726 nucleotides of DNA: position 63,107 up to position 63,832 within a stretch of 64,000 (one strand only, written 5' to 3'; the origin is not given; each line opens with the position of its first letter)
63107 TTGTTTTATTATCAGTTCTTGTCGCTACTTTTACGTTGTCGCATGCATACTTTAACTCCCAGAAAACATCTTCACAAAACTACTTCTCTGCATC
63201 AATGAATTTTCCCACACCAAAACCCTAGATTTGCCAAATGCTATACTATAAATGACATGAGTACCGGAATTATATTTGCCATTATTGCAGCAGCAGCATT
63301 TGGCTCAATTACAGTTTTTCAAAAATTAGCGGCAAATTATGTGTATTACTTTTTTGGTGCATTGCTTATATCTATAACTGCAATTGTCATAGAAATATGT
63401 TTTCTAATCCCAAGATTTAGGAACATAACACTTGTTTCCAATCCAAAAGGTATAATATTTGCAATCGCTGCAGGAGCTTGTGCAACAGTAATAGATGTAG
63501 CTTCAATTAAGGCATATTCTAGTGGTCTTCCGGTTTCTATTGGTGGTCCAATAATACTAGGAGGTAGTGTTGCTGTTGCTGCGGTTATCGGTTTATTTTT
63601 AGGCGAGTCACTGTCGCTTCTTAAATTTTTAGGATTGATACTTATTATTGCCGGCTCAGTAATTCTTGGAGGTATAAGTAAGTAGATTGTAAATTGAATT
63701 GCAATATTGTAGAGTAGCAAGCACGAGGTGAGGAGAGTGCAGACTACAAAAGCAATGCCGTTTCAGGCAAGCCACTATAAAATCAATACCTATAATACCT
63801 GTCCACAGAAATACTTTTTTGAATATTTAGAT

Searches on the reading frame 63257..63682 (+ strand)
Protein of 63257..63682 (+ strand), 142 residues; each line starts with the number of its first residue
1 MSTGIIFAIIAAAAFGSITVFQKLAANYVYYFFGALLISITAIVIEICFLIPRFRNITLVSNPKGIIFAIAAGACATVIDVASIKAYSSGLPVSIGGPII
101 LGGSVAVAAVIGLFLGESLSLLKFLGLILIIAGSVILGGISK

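Call 65: search_protein_families(library=pfam, proteins=[window:63257-63682:+], max_evalue=0.001)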
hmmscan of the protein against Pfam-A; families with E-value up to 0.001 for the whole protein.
window:63257-63682:+ (142 aa): 1 family
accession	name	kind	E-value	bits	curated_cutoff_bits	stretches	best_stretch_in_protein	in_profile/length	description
PF00892.27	EamA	-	1.1e-06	29.4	28.2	1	3-137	2-133/135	EamA-like transporter family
